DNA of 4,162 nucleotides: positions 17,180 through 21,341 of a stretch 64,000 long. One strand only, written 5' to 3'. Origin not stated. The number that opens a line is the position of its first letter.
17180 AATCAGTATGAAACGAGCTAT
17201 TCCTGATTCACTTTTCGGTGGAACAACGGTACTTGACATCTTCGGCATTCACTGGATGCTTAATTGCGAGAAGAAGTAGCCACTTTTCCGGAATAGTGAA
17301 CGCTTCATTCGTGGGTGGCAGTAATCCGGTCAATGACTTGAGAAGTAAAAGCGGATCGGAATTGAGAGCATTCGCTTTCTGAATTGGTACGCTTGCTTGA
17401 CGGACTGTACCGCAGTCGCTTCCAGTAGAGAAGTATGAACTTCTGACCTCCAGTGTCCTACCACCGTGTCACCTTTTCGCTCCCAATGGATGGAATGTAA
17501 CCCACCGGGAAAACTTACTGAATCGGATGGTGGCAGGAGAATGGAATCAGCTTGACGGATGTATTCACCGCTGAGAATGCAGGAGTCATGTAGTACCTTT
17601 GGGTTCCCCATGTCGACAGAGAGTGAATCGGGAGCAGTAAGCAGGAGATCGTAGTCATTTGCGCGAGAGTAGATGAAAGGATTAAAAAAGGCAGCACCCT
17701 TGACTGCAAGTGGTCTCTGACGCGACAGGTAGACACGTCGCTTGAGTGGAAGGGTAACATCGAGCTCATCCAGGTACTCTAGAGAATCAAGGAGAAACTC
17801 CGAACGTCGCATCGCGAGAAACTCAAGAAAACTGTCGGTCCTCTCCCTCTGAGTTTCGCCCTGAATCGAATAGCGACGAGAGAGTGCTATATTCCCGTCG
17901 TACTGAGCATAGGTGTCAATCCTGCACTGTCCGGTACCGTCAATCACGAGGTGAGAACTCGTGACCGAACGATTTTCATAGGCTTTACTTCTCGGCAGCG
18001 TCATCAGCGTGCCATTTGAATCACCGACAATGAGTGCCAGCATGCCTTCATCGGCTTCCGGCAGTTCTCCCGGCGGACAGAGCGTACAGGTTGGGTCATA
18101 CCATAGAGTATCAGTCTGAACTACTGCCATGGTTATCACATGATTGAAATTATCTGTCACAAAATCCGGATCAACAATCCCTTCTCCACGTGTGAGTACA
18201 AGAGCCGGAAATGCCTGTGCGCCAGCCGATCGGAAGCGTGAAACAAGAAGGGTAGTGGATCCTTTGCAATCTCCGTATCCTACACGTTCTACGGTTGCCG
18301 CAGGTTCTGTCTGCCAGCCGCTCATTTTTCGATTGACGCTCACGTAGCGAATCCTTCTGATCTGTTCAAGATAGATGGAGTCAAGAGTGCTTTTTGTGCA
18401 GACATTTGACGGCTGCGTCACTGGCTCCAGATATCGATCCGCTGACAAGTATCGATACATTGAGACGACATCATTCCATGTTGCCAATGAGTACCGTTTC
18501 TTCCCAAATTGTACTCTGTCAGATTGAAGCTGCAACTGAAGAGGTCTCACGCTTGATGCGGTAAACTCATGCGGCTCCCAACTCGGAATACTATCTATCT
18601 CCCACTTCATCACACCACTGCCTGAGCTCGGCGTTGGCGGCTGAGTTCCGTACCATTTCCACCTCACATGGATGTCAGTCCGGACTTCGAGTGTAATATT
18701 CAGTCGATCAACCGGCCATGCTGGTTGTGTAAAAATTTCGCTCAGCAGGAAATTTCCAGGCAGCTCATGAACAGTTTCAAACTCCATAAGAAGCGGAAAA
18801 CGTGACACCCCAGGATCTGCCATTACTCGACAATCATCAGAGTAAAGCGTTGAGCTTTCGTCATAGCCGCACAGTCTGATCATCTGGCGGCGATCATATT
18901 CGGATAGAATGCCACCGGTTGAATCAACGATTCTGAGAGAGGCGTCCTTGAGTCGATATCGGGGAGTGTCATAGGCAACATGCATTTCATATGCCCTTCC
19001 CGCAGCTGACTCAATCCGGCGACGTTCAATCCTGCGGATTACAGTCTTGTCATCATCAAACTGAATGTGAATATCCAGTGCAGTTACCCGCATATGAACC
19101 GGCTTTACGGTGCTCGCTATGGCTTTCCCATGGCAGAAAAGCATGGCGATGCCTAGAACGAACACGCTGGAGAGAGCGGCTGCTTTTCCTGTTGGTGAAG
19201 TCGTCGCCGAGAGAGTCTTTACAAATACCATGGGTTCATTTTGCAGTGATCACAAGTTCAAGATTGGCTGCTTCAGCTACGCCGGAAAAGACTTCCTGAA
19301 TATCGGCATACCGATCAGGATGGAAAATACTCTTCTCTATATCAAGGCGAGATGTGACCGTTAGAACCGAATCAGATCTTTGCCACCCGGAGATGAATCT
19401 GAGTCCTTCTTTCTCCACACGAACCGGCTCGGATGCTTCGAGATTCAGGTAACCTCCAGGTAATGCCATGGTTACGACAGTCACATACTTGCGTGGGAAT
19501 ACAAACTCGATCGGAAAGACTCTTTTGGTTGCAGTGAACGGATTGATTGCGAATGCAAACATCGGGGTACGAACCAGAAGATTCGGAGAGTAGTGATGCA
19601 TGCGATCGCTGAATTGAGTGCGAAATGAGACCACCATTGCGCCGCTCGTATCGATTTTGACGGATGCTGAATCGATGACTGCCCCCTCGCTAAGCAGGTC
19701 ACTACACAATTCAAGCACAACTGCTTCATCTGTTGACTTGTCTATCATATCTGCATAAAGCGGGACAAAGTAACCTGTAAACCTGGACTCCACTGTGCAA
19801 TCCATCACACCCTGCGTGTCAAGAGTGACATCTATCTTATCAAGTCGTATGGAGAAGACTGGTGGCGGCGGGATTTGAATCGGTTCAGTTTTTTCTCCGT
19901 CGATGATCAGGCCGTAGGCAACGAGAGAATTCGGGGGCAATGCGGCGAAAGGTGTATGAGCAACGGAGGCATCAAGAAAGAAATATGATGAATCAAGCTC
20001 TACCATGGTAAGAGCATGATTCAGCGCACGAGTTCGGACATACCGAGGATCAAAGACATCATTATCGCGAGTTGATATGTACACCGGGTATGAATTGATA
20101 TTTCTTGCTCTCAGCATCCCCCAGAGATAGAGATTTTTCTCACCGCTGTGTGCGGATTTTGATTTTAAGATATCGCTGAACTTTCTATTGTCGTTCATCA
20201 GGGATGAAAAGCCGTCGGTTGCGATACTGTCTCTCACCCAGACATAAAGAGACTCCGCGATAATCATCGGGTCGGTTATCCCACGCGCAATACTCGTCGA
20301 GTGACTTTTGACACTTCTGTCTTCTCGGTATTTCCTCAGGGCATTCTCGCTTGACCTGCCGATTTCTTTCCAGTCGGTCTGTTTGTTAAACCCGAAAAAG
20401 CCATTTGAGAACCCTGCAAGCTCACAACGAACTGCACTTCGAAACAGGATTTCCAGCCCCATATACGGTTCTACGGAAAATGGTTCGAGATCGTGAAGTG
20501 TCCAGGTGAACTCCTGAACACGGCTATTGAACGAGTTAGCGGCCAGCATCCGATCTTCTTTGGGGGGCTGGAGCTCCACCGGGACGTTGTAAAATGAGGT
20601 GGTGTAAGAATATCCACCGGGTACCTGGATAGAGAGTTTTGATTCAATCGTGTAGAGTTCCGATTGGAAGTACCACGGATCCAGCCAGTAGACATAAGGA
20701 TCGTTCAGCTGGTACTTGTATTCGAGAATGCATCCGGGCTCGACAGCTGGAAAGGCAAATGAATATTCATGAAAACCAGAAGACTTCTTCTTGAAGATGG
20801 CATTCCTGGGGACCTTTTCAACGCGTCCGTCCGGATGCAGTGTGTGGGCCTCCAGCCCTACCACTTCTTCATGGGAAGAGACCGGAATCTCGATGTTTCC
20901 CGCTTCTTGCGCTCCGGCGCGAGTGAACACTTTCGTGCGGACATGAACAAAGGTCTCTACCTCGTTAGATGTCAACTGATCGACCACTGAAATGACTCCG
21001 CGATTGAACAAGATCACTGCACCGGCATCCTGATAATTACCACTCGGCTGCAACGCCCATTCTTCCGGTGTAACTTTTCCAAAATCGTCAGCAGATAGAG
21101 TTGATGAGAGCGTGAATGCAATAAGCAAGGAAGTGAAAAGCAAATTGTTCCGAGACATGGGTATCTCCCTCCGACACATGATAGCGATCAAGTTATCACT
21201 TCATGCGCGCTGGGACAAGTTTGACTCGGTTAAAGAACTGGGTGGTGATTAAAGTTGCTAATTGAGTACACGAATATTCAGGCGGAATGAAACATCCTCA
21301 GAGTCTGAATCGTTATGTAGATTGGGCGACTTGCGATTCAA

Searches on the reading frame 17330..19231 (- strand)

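Call 11: search_protein_families(library=pfam, proteins=[window:17330-19231:-], max_evalue=0.00001)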
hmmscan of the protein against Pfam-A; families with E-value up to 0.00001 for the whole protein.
window:17330-19231:- (633 aa): 1 family
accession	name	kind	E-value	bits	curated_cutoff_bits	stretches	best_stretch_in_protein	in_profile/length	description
PF12969.12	DUF3857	-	1.1e-07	32.5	24.6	1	64-217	6-168/170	Domain of Unknown Function with PDB structure (DUF3857)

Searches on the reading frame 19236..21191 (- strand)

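Call 11: search_protein_families(library=pfam, proteins=[window:19236-21191:-], max_evalue=0.00001)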
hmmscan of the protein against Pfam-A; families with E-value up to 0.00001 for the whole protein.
window:19236-21191:- (651 aa): 1 family
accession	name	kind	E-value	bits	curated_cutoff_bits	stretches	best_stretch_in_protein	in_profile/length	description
PF12969.12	DUF3857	-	3.6e-14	53.6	24.6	1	76-238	3-169/170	Domain of Unknown Function with PDB structure (DUF3857)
